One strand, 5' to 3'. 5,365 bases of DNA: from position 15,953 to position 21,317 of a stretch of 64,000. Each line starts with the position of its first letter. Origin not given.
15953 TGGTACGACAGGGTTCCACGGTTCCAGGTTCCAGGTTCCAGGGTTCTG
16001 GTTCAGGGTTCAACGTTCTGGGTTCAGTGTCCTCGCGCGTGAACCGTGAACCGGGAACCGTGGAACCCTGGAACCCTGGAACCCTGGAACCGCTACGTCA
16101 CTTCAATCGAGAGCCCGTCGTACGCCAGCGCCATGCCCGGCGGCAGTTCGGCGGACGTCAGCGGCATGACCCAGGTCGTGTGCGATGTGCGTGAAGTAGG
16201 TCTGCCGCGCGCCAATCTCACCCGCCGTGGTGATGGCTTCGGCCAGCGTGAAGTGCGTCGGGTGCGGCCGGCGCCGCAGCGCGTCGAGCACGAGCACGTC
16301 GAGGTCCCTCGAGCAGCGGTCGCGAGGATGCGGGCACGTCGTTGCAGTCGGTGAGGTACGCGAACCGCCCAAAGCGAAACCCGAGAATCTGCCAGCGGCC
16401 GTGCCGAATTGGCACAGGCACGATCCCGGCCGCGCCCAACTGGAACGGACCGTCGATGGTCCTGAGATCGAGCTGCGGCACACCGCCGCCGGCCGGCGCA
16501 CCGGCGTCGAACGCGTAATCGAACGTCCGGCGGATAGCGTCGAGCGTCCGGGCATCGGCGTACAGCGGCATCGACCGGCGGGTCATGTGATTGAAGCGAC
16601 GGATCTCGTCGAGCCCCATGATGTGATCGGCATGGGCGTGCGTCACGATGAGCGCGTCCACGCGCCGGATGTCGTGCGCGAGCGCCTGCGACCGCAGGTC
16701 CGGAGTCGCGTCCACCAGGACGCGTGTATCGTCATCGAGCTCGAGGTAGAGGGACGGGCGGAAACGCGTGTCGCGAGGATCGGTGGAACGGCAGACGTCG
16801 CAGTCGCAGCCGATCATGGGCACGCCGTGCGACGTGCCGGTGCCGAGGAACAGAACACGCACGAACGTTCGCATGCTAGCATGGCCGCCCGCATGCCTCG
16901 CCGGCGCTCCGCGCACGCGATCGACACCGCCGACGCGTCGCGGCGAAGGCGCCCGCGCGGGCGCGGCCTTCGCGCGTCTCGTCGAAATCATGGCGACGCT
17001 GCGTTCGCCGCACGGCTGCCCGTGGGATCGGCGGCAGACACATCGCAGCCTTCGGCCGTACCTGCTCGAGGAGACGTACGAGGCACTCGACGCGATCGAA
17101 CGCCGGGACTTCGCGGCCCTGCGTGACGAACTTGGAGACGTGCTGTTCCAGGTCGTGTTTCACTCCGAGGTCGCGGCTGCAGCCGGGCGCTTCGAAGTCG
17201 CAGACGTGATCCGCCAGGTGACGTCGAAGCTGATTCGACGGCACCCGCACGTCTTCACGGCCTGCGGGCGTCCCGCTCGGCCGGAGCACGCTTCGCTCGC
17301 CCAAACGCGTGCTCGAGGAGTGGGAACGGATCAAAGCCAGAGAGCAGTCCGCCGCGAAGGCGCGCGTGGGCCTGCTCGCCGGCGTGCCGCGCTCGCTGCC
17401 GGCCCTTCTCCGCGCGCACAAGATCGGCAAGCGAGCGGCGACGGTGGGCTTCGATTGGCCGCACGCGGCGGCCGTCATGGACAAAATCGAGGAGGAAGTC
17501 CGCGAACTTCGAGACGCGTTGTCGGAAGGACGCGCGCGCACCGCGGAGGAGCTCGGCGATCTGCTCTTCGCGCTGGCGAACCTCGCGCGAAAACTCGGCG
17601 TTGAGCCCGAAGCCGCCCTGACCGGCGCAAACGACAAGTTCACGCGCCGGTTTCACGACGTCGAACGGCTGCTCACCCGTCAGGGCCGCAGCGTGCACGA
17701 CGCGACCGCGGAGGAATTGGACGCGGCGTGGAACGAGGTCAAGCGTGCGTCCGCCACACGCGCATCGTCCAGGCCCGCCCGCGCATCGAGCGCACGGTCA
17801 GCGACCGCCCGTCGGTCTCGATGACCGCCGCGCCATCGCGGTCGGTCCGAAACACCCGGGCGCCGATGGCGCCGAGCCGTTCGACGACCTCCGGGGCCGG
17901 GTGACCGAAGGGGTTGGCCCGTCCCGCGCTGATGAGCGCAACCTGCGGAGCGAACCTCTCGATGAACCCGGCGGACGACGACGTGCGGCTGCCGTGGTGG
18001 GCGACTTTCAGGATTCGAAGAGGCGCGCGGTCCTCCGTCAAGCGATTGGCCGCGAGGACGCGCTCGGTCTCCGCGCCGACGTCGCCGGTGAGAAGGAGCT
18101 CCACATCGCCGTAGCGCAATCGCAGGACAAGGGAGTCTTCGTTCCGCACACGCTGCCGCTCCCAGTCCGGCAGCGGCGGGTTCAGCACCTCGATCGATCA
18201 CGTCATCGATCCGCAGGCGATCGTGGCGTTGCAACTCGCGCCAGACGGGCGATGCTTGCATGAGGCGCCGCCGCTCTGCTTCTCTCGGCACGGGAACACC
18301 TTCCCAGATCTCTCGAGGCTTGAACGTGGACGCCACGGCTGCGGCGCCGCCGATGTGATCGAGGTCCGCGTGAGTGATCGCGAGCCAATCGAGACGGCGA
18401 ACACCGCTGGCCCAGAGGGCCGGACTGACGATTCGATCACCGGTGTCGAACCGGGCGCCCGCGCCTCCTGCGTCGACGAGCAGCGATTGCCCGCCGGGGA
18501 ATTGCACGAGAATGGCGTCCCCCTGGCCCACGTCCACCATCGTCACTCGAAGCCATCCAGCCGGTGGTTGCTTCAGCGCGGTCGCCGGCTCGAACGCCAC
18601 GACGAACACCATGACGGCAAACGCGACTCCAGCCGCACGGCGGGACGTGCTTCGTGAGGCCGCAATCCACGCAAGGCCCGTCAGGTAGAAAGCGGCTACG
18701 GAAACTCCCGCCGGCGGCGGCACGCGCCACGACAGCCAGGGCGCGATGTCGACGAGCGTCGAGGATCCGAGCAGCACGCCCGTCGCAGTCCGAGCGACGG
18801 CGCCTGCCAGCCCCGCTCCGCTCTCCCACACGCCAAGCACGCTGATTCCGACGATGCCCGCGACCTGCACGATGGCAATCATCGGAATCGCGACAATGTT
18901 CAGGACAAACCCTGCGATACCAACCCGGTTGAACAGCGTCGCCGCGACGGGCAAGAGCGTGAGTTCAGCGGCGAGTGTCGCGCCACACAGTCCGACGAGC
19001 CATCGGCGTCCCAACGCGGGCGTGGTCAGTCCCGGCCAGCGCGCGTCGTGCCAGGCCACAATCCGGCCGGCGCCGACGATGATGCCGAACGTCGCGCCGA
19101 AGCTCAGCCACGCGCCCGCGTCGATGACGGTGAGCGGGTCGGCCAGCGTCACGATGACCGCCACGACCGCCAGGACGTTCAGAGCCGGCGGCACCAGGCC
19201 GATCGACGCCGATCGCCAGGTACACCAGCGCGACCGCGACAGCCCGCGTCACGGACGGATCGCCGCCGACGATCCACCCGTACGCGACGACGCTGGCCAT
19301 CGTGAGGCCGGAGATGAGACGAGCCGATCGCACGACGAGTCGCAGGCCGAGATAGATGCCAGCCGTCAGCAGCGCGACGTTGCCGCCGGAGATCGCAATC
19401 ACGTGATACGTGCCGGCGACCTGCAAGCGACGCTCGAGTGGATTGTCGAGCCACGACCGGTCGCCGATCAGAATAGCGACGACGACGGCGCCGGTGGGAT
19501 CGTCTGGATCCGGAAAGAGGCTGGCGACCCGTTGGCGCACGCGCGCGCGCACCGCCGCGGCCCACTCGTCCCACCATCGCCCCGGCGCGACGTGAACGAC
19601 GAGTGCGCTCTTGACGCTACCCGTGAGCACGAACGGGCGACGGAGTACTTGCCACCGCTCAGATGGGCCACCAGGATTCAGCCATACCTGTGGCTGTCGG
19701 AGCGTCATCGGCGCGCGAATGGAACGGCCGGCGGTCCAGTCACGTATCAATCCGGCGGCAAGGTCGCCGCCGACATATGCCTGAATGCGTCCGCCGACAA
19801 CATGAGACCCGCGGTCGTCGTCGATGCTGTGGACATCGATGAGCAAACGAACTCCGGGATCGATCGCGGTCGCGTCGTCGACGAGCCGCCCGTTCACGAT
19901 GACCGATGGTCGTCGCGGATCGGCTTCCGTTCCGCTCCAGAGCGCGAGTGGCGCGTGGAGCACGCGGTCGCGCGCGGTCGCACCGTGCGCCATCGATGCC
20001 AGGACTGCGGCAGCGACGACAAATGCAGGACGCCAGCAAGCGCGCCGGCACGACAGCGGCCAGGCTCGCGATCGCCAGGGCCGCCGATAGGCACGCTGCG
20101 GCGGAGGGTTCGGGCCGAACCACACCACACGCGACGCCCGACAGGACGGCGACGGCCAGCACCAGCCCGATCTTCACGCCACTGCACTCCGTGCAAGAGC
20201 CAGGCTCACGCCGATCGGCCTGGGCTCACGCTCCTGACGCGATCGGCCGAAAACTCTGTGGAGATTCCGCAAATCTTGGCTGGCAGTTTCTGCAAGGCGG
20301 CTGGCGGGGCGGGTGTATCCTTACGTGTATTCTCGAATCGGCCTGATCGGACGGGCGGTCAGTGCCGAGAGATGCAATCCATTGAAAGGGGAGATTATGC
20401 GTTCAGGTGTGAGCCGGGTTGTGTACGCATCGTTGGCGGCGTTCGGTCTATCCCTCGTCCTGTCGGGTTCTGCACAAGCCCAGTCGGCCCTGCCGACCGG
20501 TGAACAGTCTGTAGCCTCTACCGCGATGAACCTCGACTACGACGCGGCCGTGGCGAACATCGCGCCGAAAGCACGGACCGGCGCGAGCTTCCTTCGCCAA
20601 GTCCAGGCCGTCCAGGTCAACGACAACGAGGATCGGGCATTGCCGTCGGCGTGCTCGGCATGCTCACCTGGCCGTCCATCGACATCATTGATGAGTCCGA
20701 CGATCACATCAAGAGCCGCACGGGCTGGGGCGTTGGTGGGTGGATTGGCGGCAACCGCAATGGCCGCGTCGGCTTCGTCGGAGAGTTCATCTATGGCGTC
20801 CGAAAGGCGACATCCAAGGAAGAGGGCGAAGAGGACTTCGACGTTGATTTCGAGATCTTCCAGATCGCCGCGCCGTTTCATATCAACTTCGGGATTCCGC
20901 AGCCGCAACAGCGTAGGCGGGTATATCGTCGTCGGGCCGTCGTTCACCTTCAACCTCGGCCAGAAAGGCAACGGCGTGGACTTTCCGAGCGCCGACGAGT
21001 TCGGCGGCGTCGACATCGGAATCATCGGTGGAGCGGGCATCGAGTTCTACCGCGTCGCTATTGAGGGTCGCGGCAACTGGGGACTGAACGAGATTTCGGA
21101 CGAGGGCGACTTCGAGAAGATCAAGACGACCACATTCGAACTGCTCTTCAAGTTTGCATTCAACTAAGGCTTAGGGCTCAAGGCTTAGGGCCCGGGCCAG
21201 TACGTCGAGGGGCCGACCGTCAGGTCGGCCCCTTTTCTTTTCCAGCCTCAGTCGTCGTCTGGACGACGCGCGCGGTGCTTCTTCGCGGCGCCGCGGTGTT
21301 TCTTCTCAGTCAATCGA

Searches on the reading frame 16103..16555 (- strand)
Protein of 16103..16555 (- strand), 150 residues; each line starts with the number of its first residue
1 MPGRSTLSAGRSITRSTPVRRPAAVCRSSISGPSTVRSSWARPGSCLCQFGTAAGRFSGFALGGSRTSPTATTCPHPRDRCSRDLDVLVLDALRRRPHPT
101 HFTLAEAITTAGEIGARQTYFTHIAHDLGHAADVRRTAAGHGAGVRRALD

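Call 11: search_protein_families(library=pfam, proteins=[window:16103-16555:-])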
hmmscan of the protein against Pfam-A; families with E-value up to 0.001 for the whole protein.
window:16103-16555:- (150 aa): 1 family
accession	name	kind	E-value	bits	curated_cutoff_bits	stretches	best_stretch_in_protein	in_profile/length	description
PF12706.13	Lactamase_B_2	-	2e-06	28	27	1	50-124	118-200/200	Beta-lactamase superfamily domain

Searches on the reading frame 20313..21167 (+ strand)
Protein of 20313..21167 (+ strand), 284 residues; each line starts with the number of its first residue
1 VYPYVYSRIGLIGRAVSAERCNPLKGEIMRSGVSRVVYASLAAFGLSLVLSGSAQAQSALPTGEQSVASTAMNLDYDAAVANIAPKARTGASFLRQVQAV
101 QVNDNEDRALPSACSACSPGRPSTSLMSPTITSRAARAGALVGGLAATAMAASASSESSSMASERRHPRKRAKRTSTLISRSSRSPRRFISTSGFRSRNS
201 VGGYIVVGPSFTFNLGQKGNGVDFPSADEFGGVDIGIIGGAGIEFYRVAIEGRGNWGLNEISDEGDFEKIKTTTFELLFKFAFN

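Call 11: search_protein_families(library=pfam, proteins=[window:20313-21167:+])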
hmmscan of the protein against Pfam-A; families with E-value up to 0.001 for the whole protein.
window:20313-21167:+ (284 aa): 1 family
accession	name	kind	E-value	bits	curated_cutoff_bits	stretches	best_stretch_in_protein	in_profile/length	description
PF13568.12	OMP_b-brl_2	-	8.7e-08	32.9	27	1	197-262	101-174/175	Outer membrane protein beta-barrel domain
